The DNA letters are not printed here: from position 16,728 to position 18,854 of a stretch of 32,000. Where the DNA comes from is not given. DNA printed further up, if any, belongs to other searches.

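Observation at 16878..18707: Unusual fusion of a heterodisulfide-reductase-like Fe-S/CCG module to a TVP38/DedA membrane domain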

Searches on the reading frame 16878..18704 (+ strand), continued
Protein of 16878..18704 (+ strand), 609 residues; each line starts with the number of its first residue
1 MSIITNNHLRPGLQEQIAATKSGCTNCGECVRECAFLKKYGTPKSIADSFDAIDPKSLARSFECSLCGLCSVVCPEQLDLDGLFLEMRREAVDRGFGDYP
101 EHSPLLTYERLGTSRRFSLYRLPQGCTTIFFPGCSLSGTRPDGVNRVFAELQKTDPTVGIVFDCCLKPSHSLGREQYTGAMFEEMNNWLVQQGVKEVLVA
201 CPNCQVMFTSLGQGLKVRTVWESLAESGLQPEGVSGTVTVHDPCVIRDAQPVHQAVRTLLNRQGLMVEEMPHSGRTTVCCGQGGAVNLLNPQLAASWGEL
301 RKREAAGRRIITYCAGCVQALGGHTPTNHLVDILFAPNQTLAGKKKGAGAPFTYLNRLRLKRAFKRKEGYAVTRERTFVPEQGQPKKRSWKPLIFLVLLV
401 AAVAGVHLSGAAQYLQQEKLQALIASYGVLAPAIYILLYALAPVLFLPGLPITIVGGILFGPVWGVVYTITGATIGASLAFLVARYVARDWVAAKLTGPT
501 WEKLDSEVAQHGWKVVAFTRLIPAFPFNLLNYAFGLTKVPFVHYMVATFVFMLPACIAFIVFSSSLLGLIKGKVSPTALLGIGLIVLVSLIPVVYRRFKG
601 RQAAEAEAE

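Call 32: find_related_loci(query=A1, collection=genome_contigs, flank=10000)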
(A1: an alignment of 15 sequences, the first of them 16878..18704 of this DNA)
Query A1 (609 aa) in genome_contigs; peptide patterns used: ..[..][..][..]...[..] (x = any residue, [..] = any of these).
600 stretches matched a pattern (row limit reached: there are more); 597 encode a relative of the query (tblastn E <= 1e-3); the best 80 are kept; 80 distinct loci.
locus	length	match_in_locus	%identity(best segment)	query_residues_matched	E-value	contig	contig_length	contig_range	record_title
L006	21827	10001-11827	80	1-609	0e+0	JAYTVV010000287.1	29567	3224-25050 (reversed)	MAG: Geobacteraceae bacterium isolate GFS_5743 GFS_5743_286, whole genome shotgun sequence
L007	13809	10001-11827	80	1-609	0e+0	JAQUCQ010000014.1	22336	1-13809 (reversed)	MAG: Desulfuromonadaceae bacterium isolate STCSWMC_134 NODE_5591_length_22336_cov_3.184430_ST_CSWMC, whole genome shotgu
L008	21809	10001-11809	76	1-603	0e+0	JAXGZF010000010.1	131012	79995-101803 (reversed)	MAG: Desulfobacterales bacterium isolate AnMBR.bin530 bin530_10, whole genome shotgun sequence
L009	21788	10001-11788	68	13-606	0e+0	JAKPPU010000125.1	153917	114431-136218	MAG: Deltaproteobacteria bacterium isolate JPNA_maxbin.145 k141_1664656, whole genome shotgun sequence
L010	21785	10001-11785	64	7-602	0e+0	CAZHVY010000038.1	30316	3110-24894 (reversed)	MAG TPA_asm: uncultured Geobacter sp. isolate binchicken_co20_405 genome assembly, contig: NODE_3232_length_30316_cov_42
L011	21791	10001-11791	61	6-602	0e+0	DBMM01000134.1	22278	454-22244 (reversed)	MAG TPA_asm: Geobacter sp. UBA698 UBA698_contig_3726, whole genome shotgun sequence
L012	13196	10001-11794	55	10-605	0e+0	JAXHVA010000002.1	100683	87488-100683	MAG: Thermodesulfobacteriota bacterium isolate MAG65_tar_biofilm MAG65_2, whole genome shotgun sequence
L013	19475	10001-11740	57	24-602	0e+0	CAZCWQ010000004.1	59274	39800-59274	MAG TPA_asm: uncultured Desulfobacterales bacterium isolate SRP323688_co1_279 genome assembly, contig: NODE_994_length_5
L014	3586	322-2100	55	11-603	0e+0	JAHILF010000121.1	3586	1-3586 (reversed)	MAG: Proteobacteria bacterium isolate KR13_N2.mb.116 KR13_N2.mb.116_k141_272167, whole genome shotgun sequence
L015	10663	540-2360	57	6-607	0e+0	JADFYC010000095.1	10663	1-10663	MAG: Deltaproteobacteria bacterium isolate nDJH6bin12 nDJH6_bin12_NODE_95_length_10663_cov_3.001614, whole genome shotgu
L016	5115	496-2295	55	6-605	0e+0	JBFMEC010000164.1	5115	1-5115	MAG: Nitrospirota bacterium isolate MAG235 MAG235_164, whole genome shotgun sequence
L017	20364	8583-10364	55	13-605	0e+0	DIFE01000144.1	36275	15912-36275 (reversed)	MAG TPA_asm: Deltaproteobacteria bacterium UBA5756 UBA5756_contig_30532, whole genome shotgun sequence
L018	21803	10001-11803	54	8-607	0e+0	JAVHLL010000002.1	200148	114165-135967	MAG: Thermodesulfovibrionales bacterium isolate Ess09-11 NODE_35_length_200148_cov_434.194045, whole genome shotgun sequ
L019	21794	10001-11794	56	10-607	0e+0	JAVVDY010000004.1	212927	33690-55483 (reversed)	MAG: Desulfuromonadales bacterium isolate TamC13-07 NODE_13_length_212927_cov_24.306001, whole genome shotgun sequence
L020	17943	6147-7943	55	10-609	0e+0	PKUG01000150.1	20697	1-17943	MAG: Desulfuromonas sp. isolate BM522 sc_1510, whole genome shotgun sequence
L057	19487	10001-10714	68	366-603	9e-93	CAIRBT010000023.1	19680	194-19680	MAG: uncultured Geobacteraceae bacterium isolate E14_bin-2280 genome assembly, contig: bin-2280:023/191, whole genome sh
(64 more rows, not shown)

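Call 50: search_solved_structures(query=window:16878-18704:+, max_evalue=0.01, show_alignments=1)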
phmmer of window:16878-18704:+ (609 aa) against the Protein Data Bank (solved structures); distinct sequences matched with E-value up to 0.01: 3.
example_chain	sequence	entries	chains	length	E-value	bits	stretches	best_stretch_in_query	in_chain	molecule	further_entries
9ojn_A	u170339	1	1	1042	1.1e-05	27.2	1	236-317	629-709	Iron-sulfur-binding reductase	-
9eri_C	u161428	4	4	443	0.0014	20.2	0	18-91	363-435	Na(+)-translocating ferredoxin:NAD(+) oxidoreductase complex subunit C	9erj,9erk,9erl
7zc6_C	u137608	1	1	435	0.0069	17.9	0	20-78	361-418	RnfC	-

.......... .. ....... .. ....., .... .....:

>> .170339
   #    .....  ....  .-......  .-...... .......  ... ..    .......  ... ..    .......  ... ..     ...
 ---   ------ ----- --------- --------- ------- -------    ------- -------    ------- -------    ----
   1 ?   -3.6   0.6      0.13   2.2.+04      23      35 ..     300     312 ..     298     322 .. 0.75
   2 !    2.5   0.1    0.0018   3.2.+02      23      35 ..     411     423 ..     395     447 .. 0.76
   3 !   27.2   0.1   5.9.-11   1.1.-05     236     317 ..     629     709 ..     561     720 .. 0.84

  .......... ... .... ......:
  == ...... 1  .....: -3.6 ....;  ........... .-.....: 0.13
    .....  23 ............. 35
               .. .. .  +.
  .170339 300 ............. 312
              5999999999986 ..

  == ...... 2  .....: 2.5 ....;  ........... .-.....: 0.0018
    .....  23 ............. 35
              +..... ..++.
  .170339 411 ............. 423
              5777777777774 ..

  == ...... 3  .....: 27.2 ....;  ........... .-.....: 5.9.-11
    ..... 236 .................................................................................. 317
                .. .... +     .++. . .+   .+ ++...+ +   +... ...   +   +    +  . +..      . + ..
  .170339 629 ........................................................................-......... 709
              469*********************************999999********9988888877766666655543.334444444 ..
